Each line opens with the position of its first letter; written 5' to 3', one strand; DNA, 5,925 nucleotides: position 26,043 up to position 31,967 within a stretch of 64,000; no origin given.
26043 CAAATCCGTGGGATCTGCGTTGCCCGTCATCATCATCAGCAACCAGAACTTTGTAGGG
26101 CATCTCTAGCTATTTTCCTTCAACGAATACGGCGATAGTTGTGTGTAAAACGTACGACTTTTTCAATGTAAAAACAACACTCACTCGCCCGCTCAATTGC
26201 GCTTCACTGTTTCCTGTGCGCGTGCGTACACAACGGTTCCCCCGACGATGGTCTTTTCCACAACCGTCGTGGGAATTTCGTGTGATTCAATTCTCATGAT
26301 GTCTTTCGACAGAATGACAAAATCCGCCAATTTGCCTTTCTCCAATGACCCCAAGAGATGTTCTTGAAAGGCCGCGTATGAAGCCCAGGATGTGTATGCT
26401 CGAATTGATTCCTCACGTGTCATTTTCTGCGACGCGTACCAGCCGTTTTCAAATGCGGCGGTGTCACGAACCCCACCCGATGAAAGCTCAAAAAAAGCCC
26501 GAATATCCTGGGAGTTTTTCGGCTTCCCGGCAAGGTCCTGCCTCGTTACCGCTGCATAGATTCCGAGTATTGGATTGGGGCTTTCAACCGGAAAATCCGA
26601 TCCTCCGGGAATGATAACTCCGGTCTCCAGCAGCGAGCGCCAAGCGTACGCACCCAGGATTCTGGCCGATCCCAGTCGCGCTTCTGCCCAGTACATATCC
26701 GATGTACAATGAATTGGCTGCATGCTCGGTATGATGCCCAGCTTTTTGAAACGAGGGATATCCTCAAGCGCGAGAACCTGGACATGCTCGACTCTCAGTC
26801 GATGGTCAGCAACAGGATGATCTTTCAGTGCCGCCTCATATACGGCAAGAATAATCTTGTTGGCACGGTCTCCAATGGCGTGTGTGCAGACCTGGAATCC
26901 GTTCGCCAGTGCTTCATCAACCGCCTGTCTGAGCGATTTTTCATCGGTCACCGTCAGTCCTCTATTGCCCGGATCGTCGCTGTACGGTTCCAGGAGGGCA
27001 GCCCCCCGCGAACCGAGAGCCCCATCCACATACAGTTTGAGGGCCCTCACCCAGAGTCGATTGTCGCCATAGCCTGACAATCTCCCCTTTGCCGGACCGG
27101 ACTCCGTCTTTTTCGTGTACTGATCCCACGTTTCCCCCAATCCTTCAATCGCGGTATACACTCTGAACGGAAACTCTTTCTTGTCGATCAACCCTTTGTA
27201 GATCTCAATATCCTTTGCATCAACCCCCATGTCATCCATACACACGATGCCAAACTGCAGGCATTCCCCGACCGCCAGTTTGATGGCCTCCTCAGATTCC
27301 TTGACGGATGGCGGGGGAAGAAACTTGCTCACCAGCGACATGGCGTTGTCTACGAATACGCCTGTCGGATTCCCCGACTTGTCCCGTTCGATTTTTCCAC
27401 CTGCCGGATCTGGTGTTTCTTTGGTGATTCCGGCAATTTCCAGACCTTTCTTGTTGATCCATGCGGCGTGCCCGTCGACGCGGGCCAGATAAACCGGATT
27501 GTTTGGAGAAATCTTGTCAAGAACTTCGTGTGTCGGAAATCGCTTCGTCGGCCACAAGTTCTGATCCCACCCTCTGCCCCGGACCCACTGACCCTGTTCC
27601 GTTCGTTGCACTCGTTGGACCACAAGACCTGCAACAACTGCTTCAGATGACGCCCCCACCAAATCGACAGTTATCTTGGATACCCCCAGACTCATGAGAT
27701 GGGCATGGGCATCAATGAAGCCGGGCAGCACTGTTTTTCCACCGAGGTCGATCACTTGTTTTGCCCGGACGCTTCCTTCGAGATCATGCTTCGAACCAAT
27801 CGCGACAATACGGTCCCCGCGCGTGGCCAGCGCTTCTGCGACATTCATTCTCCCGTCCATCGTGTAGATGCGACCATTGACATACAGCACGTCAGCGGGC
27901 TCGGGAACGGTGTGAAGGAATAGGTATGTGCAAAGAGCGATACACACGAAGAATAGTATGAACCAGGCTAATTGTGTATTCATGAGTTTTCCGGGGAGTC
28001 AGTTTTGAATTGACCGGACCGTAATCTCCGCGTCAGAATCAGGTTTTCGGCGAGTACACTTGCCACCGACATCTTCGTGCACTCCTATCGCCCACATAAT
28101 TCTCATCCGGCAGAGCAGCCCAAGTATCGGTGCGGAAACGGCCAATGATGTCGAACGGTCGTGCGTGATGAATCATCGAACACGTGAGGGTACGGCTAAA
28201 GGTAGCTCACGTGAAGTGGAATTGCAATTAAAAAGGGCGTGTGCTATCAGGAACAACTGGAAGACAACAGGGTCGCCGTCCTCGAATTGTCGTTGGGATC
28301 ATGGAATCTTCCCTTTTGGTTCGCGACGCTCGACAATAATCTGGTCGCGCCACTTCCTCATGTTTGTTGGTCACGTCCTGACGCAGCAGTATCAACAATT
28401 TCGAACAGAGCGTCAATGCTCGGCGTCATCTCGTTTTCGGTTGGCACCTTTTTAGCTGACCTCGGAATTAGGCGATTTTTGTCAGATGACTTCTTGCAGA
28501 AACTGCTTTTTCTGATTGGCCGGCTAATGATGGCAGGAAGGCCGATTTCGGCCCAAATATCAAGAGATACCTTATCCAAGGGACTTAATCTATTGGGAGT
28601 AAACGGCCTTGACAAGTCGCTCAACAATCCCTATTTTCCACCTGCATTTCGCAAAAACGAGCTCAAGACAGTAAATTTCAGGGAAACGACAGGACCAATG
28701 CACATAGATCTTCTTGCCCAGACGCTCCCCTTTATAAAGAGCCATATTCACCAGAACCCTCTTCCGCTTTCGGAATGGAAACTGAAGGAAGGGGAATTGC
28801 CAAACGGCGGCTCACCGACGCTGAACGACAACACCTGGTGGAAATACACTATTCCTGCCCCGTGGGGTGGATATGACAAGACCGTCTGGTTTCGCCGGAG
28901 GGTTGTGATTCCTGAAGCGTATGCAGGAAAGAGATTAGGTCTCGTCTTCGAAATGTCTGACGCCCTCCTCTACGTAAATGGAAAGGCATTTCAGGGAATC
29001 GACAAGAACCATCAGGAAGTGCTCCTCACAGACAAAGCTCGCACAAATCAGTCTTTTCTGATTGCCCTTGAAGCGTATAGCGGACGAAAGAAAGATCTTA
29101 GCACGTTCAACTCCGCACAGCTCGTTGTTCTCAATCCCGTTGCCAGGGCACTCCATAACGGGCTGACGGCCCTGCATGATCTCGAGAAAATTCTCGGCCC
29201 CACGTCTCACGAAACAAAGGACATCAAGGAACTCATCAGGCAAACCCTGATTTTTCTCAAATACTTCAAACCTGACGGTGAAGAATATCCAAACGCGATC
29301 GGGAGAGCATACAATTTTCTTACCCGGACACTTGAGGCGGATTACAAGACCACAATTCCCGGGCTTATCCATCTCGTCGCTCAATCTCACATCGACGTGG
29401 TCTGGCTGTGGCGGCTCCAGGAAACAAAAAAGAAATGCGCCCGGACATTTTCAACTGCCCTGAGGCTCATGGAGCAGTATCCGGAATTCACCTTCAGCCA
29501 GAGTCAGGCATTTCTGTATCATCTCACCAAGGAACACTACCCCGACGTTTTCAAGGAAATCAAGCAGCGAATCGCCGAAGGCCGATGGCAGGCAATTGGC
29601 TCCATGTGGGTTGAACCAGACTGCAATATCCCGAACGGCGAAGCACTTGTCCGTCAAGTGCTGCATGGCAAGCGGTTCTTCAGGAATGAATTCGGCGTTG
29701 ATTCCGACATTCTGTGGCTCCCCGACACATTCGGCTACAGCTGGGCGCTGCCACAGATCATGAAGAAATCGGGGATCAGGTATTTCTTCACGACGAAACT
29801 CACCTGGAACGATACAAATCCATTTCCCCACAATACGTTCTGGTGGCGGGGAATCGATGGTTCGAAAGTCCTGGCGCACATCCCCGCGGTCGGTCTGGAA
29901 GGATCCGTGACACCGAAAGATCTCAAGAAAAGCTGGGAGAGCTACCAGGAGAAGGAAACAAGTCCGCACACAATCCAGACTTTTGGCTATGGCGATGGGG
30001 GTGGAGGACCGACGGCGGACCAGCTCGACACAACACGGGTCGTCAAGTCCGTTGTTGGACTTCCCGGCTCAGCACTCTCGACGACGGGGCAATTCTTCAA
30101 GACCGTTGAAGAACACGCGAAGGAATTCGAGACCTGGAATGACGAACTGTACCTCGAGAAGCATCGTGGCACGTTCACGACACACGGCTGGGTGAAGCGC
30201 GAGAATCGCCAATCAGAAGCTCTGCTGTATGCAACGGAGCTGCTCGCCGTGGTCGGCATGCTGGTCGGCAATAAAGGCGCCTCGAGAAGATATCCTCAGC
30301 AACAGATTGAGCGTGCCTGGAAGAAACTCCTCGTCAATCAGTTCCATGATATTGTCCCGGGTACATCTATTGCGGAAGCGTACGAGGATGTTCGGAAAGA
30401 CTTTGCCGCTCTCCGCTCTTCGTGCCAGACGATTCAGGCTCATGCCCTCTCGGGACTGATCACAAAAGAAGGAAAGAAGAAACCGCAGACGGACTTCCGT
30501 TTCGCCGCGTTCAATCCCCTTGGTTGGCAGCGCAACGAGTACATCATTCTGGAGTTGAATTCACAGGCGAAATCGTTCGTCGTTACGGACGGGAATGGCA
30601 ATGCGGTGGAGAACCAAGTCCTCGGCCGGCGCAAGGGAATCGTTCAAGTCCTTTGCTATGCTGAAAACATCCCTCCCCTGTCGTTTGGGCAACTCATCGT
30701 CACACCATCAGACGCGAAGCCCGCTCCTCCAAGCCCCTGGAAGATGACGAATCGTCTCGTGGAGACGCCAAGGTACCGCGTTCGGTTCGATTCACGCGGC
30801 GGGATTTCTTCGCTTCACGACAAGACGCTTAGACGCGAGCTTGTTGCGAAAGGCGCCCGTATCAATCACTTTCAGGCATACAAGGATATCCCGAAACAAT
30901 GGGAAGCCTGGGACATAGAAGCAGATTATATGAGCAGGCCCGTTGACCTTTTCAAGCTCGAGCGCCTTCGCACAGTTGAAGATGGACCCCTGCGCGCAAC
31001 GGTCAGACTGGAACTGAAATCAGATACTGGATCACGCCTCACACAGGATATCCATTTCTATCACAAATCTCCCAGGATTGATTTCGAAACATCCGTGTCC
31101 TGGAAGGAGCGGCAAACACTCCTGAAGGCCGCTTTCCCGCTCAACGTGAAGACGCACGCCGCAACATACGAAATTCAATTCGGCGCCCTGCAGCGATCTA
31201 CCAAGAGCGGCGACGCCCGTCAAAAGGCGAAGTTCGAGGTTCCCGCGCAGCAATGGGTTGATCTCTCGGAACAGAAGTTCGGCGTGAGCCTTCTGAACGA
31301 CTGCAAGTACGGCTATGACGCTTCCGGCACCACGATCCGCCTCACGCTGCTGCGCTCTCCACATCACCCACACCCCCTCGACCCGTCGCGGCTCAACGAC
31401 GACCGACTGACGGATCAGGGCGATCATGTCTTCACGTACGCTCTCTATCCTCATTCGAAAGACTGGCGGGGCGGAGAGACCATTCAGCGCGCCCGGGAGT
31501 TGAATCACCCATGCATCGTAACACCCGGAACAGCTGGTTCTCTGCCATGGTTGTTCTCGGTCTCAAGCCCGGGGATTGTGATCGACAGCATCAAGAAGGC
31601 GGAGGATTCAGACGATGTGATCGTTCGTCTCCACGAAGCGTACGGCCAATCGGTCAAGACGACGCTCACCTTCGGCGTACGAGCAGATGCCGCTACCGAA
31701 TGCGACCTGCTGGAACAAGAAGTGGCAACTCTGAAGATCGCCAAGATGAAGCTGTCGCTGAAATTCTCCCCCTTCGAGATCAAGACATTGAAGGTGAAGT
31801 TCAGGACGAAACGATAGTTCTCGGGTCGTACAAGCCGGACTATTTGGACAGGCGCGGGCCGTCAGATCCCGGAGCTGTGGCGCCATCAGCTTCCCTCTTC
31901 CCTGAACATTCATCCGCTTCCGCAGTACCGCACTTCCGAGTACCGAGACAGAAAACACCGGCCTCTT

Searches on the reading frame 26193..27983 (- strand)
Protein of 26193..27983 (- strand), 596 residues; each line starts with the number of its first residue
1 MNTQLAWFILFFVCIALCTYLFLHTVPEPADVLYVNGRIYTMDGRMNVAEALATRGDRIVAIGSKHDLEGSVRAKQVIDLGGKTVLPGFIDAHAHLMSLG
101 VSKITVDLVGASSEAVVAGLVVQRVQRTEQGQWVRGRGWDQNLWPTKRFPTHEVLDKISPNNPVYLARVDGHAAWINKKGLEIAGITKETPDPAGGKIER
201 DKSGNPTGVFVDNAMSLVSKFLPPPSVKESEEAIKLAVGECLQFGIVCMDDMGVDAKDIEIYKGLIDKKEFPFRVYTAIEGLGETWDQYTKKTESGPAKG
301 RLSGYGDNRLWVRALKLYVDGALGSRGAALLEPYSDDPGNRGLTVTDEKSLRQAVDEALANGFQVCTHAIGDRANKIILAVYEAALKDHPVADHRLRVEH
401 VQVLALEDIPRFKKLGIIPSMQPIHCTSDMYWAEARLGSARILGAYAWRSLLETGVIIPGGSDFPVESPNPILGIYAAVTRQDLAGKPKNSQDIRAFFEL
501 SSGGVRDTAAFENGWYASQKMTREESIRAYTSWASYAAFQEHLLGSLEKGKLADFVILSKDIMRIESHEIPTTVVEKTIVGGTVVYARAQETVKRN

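Call 60: search_protein_families(library=pfam, proteins=[window:26193-27983:-], max_evalue=0.0001)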
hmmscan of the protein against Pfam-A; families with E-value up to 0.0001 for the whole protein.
window:26193-27983:- (596 aa): 2 families
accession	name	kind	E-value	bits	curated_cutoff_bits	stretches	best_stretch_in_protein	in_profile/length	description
PF07969.17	Amidohydro_3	-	2.1e-114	384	29.7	1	76-586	1-472/472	Amidohydrolase family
PF01979.26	Amidohydro_1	-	3.4e-11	43.4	25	1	348-585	135-345/345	Amidohydrolase family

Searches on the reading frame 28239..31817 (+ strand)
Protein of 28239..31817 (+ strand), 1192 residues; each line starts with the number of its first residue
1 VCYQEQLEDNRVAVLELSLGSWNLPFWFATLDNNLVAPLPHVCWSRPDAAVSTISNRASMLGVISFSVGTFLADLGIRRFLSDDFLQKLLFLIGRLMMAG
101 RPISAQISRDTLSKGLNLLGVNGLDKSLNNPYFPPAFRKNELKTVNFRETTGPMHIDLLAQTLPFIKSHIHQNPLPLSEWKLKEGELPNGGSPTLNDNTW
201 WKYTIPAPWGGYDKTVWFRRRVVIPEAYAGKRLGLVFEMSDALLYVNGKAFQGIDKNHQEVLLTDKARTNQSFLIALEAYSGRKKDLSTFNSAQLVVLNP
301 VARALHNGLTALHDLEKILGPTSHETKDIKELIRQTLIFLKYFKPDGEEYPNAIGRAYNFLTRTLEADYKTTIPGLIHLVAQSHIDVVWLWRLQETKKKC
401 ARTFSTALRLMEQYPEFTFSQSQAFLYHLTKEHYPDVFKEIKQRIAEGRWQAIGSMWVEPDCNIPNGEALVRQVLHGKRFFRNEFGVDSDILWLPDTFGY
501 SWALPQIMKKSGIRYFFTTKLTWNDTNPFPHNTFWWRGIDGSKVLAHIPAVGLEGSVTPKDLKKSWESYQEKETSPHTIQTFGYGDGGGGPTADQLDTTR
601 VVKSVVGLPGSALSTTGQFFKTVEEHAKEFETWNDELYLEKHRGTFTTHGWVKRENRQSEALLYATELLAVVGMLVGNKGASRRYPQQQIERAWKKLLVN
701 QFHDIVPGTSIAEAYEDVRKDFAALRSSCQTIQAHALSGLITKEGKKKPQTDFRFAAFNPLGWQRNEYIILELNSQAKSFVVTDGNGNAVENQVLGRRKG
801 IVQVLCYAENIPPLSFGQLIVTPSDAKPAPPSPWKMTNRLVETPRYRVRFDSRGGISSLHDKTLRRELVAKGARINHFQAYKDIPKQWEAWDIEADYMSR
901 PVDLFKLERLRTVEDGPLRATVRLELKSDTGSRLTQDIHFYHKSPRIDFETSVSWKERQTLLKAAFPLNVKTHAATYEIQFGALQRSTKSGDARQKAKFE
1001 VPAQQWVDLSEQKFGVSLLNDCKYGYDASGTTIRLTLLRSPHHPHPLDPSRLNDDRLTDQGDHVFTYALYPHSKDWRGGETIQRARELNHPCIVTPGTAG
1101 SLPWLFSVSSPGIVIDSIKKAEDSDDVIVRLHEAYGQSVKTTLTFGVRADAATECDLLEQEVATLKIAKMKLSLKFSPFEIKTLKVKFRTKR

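Call 60: search_protein_families(library=pfam, proteins=[window:28239-31817:+], max_evalue=0.0001)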
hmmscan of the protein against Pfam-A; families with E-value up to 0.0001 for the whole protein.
window:28239-31817:+ (1192 aa): 5 families
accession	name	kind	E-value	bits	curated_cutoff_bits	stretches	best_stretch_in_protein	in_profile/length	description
PF01074.27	Glyco_hydro_38N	-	2.4e-86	289.9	25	1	377-634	2-270/270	Glycosyl hydrolases family 38 N-terminal domain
PF07748.19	Glyco_hydro_38C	-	1e-63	215.8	25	1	841-1046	1-205/206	Glycosyl hydrolases family 38 C-terminal domain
PF09261.16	Alpha-mann_mid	-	7.7e-26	90.5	31.1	1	640-738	1-94/96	Alpha mannosidase middle domain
PF17677.7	Glyco_hydro38C2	-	1.2e-16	61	22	1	1113-1184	2-72/72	Glycosyl hydrolases family 38 C-terminal beta sandwich domain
PF03065.20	Glyco_hydro_57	-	1.4e-06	28.3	21.2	1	401-520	45-173/291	Glycosyl hydrolase family 57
